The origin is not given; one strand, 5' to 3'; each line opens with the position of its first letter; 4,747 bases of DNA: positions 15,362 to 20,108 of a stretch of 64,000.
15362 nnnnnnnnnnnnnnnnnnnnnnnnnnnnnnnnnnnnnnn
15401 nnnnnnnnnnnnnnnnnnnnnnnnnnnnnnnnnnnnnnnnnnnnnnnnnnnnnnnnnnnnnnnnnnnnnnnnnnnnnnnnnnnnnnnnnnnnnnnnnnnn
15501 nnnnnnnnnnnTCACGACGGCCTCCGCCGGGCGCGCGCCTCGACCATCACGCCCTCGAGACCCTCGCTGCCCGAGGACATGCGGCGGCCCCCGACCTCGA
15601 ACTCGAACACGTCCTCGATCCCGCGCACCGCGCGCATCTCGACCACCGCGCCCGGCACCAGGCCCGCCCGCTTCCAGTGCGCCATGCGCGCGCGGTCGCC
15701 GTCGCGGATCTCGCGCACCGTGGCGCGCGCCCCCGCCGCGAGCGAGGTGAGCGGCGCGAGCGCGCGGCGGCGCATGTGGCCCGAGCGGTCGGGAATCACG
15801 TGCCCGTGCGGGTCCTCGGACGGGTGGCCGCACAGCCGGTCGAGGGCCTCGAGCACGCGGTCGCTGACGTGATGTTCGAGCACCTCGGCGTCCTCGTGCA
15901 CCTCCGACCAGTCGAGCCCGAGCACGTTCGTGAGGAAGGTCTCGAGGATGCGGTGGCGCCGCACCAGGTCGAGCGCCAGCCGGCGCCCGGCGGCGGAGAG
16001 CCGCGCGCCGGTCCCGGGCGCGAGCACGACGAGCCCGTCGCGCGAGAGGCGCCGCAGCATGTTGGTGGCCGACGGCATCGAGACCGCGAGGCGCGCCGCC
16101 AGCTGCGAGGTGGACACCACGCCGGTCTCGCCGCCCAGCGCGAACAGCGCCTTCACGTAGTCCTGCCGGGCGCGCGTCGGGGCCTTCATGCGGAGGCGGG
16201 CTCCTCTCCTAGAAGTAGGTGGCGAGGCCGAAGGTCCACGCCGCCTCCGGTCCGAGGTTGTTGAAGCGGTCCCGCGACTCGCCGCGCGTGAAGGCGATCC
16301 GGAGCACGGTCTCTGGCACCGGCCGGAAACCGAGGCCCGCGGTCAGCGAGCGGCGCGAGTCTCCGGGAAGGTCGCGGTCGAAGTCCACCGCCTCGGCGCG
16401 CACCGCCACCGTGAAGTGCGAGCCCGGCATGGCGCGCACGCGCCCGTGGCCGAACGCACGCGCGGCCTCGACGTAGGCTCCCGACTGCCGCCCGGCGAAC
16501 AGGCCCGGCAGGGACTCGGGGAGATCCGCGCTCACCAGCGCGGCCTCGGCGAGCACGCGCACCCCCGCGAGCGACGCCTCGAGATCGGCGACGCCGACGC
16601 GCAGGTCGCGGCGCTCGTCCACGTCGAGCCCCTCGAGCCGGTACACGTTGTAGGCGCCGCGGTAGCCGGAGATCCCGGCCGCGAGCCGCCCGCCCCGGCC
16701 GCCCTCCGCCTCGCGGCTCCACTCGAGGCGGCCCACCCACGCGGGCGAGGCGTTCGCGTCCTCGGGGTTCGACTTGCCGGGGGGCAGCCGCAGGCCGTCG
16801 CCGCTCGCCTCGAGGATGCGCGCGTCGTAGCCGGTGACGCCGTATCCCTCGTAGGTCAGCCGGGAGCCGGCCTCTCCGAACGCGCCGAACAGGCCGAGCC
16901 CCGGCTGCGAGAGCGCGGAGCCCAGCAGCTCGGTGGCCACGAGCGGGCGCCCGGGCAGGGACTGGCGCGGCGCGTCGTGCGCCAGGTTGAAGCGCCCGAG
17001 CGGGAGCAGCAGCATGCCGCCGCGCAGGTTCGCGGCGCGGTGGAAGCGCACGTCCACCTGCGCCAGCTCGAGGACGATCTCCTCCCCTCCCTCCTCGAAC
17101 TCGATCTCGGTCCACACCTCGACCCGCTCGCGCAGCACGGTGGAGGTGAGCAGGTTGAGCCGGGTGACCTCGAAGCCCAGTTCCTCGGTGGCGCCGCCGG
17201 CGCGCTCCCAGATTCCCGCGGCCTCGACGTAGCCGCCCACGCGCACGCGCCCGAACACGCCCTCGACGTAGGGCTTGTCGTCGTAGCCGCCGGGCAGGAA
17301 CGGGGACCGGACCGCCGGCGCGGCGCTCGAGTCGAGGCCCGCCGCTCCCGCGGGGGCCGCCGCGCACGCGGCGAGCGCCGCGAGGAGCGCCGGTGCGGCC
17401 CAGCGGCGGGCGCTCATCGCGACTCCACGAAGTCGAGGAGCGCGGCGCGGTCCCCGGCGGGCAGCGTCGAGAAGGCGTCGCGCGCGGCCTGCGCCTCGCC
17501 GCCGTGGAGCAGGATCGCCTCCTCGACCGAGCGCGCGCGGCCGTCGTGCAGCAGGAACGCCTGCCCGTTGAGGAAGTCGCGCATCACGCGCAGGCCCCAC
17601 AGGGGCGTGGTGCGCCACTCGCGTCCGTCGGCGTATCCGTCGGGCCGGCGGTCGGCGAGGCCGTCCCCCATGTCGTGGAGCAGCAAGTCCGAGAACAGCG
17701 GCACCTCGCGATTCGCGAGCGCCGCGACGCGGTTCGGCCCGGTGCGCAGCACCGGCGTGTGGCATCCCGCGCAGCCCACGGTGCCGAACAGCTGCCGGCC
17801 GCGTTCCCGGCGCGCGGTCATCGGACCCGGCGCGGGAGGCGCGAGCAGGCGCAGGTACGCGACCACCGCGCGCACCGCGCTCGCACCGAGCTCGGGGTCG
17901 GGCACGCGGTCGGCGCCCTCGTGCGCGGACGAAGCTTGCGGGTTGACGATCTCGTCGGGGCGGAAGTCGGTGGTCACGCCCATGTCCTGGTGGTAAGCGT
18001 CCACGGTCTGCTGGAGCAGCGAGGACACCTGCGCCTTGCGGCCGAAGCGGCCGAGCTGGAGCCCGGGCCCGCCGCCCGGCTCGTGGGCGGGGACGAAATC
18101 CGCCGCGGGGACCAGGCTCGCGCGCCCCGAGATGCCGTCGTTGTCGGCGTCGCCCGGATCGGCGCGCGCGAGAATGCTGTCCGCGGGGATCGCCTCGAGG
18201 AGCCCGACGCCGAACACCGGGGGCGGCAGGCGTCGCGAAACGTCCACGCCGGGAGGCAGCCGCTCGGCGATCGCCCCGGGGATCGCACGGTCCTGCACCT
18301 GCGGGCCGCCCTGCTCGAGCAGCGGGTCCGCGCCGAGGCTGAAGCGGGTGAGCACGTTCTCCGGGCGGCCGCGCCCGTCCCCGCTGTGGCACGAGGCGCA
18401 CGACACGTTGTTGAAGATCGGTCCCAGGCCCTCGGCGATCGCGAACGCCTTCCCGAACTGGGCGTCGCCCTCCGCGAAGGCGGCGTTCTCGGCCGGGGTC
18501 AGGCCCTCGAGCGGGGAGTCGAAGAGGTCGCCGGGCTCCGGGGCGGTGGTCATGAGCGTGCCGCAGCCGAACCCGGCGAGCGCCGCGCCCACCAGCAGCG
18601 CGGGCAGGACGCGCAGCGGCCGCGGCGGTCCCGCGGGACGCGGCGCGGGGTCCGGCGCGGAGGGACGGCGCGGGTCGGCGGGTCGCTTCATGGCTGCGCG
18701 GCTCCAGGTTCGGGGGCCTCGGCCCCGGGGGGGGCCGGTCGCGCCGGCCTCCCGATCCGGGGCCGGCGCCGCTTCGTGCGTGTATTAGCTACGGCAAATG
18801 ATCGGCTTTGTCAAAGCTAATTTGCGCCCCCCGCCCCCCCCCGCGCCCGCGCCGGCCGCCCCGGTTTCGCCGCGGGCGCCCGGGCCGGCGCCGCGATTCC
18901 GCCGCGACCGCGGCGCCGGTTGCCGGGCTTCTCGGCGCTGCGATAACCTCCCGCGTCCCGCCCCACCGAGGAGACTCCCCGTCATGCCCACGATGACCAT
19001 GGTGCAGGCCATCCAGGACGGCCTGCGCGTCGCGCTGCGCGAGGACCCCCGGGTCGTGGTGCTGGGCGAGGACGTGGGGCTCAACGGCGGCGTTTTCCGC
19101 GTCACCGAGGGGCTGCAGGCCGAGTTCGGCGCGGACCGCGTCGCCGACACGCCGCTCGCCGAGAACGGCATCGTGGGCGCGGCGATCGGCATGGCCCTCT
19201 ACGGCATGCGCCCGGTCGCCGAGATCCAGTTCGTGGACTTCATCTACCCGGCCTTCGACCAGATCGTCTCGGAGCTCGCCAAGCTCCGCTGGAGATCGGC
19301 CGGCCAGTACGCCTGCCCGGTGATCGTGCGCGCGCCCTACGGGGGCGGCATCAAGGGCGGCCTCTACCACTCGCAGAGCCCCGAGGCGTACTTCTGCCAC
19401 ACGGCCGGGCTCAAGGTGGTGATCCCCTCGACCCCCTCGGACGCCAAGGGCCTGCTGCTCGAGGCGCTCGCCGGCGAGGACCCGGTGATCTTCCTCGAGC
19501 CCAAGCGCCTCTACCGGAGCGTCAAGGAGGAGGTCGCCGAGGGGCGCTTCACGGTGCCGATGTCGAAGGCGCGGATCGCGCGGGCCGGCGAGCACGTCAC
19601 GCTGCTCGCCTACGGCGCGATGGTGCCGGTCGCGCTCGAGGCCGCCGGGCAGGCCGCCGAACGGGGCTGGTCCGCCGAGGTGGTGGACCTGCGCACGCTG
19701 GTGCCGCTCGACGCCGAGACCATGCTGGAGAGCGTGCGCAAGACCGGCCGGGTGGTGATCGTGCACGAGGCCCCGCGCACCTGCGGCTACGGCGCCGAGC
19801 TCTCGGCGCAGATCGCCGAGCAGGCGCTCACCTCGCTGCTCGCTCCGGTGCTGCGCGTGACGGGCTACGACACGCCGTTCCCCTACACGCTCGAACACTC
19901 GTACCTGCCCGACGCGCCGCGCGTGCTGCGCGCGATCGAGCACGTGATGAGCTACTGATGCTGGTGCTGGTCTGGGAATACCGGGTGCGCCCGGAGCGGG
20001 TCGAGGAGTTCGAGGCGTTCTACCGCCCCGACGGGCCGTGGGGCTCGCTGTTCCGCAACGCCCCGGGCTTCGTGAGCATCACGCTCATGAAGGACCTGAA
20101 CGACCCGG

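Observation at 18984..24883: Scrambled 2-oxoacid dehydrogenase operon: E1beta-ABM-E2-secreted prolyl oligopeptidase-E1alpha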

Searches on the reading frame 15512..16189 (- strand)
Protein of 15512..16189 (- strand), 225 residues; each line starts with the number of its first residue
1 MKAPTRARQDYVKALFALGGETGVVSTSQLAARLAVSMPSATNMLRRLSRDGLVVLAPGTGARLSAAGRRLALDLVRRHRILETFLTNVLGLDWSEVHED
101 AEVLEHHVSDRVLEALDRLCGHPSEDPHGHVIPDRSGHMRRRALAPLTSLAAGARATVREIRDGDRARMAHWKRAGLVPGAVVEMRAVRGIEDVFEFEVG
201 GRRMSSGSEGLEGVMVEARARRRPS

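Call 40: search_protein_families(library=pfam, proteins=[window:15512-16189:-])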
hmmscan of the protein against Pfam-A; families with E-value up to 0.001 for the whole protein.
window:15512-16189:- (225 aa): 6 families
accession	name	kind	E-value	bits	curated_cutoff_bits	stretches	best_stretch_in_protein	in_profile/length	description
PF02742.21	Fe_dep_repr_C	-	9e-30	102.9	27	1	66-134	2-70/70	Iron dependent repressor, metal binding and dimerisation domain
PF01325.25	Fe_dep_repress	-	3.9e-14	53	26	1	7-61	5-59/60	Iron dependent repressor, N-terminal DNA binding domain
PF04023.20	FeoA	-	9.8e-08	32.4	23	1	146-217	2-73/74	FeoA domain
PF12802.13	MarR_2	-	2.2e-05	25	27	1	14-58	10-54/61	MarR family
PF00392.27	GntR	-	0.00044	20.3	27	0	28-63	28-63/64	Bacterial regulatory proteins, gntR family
PF01047.28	MarR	-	0.00068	19.9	24.6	0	23-54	16-47/59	MarR family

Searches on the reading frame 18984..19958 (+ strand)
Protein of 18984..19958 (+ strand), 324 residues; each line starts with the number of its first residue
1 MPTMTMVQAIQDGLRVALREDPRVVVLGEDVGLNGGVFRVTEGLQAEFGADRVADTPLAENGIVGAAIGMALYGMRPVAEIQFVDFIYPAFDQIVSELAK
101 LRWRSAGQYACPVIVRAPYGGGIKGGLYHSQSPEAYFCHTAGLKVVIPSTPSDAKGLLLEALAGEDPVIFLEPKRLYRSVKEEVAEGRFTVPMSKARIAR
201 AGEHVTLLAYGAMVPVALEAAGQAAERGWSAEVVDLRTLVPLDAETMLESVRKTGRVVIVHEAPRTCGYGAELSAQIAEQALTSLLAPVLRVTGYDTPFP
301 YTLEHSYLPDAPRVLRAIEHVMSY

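Call 6: search_protein_families(library=pfam, proteins=[window:18984-19958:+])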
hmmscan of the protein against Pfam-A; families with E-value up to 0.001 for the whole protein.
window:18984-19958:+ (324 aa): 2 families
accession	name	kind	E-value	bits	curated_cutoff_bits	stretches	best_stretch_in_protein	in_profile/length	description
PF02779.29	Transket_pyr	-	3.1e-43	147.9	27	1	4-178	3-173/174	Transketolase, pyrimidine binding domain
PF02780.25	Transketolase_C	-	1.2e-39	135.5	25.9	1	195-314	2-124/124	Transketolase, C-terminal domain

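Call 7: search_protein_families(library=ncbifam, proteins=[window:18984-19958:+])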
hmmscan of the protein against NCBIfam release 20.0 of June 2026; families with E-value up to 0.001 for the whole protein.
window:18984-19958:+ (324 aa): 7 families
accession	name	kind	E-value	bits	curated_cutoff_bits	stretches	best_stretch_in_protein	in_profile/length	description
NF008854.0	PRK11892.1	equivalog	6.2e-89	298.8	454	1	2-322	140-462/464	pyruvate dehydrogenase complex E1 component subunit beta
NF006667.0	PRK09212.1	subfamily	2.7e-88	296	321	1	1-323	1-324/327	pyruvate dehydrogenase complex E1 component subunit beta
NF004559.0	PRK05899.2-5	equivalog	3.4e-21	75.1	488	1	14-284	328-585/627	transketolase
TIGR00204.1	dxs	equivalog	1.4e-19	70.1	465.95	1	42-282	344-574/616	1-deoxy-D-xylulose-5-phosphate synthase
NF003933.0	PRK05444.2-2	equivalog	1.4e-13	50.3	395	1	43-283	328-563/606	1-deoxy-D-xylulose-5-phosphate synthase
NF008968.0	PRK12315.1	subfamily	6.4e-12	44.5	510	1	8-282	283-542/582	1-deoxy-D-xylulose-5-phosphate synthase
NF004556.0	PRK05899.2-2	equivalog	3.1e-08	32.3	575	1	189-287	506-603/639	transketolase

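Call 39: search_solved_structures(query=window:18984-19958:+, max_evalue=1e-20)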
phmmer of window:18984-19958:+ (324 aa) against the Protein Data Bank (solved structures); distinct sequences matched with E-value up to 1e-20: 12.
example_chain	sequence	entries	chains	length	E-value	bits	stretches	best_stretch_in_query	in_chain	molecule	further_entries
1um9_B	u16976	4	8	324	9.8e-124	415.6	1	2-324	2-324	2-oxo acid dehydrogenase beta subunit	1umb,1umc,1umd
1ik6_A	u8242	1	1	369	1.2e-109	369.3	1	5-324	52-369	pyruvate dehydrogenase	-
3duf_B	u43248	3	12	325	1.3e-109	369.2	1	2-323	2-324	Pyruvate dehydrogenase E1 component subunit beta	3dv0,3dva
1w85_B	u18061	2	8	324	2.7e-109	368.2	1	4-323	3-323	PYRUVATE DEHYDROGENASE E1 COMPONENT, BETA SUBUNIT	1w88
2bp7_B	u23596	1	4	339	3.7e-107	361.2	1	3-322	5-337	2-OXOISOVALERATE DEHYDROGENASE BETA SUBUNIT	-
1qs0_B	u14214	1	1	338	3.7e-107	361.1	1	3-322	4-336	2-OXOISOVALERATE DEHYDROGENASE BETA-SUBUNIT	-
1dtw_B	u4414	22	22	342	5.5e-95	321.2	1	4-324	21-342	BRANCHED-CHAIN ALPHA-KETO ACID DEHYDROGENASE BETA SUBUNIT | 2-OXOISOVALERATE DEHYDROGENASE BETA SUBUNIT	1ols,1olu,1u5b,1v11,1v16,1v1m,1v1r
2j9f_B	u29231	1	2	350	5.9e-95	321.1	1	4-324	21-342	2-OXOISOVALERATE DEHYDROGENASE BETA SUBUNIT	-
1olx_B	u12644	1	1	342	1.4e-93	316.6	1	4-324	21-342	2-OXOISOVALERATE DEHYDROGENASE BETA SUBUNIT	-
6cer_B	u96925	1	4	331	4.1e-61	209.9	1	4-321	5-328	Pyruvate dehydrogenase E1 component subunit beta, mitochondrial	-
3exe_B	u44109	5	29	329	4.3e-61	209.9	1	5-321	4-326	Pyruvate dehydrogenase E1 component subunit beta, mitochondrial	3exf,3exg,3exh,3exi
1ni4_B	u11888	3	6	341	4.6e-61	209.8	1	4-321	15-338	Pyruvate dehydrogenase E1 component: Beta subunit | Pyruvate dehydrogenase E1 component subunit beta | Pyruvate dehydrogenase E1 component subunit beta, mitocho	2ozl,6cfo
